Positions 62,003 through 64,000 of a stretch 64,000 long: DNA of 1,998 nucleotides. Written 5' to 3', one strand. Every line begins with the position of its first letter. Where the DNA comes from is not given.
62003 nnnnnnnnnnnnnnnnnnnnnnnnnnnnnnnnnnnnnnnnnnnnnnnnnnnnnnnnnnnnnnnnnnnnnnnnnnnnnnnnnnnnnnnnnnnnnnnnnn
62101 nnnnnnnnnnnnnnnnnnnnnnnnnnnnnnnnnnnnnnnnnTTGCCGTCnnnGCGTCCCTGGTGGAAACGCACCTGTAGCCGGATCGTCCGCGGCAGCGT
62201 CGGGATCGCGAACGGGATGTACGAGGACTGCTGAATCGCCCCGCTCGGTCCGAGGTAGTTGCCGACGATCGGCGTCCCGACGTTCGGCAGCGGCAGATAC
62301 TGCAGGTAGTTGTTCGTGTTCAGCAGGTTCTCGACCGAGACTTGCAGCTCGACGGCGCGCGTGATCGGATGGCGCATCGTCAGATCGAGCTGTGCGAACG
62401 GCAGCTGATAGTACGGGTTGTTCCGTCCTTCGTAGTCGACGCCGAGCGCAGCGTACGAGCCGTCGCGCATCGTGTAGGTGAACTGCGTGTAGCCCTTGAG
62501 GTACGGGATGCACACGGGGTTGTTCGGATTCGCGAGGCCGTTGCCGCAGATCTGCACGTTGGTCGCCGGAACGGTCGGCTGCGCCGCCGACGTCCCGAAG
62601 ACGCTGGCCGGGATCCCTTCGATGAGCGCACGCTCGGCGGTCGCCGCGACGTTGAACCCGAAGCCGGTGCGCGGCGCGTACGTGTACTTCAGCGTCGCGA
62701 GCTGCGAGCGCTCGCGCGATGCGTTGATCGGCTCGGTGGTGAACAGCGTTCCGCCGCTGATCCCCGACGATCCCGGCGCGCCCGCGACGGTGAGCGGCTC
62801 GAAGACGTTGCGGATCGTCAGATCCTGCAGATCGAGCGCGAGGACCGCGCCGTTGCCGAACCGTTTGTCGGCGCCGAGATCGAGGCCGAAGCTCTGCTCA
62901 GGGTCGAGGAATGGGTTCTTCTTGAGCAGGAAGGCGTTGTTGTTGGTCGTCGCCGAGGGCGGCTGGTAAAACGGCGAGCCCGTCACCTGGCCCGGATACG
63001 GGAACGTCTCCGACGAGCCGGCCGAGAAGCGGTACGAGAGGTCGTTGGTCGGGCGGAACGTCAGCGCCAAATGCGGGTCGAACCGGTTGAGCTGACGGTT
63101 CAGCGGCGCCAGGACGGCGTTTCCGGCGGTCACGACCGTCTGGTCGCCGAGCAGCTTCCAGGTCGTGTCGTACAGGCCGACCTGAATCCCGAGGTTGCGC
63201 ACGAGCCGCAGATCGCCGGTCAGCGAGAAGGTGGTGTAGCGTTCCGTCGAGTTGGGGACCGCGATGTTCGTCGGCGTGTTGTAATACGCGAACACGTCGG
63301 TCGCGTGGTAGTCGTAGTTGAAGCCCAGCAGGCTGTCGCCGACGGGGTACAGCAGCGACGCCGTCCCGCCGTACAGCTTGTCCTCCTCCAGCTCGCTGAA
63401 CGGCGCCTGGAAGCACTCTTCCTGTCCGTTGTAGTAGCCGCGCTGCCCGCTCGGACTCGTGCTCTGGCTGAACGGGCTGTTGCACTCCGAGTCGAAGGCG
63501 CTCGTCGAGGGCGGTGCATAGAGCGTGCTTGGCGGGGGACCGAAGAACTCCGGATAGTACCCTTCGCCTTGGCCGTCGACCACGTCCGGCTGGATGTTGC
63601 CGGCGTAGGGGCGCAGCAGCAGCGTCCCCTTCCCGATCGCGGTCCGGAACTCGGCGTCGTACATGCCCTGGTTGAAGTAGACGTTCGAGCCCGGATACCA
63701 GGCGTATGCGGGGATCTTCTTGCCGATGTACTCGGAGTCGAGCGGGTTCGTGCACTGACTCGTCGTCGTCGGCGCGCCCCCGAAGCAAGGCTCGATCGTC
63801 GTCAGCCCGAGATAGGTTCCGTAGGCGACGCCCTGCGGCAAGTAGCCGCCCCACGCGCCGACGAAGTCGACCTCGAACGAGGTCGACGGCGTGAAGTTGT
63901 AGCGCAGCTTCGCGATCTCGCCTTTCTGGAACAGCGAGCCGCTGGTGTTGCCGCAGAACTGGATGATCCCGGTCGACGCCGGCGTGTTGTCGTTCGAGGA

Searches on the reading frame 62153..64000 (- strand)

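Call 54: search_protein_families(library=pfam, proteins=[window:62153-64000:-], max_evalue=0.0001)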
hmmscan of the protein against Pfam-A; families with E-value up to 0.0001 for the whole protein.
window:62153-64000:- (616 aa): 1 family
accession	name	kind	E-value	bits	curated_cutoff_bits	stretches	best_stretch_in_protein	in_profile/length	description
PF00593.30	TonB_dep_Rec_b-barrel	-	2.7e-14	54.3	27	1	185-559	102-436/436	TonB dependent receptor-like, beta-barrel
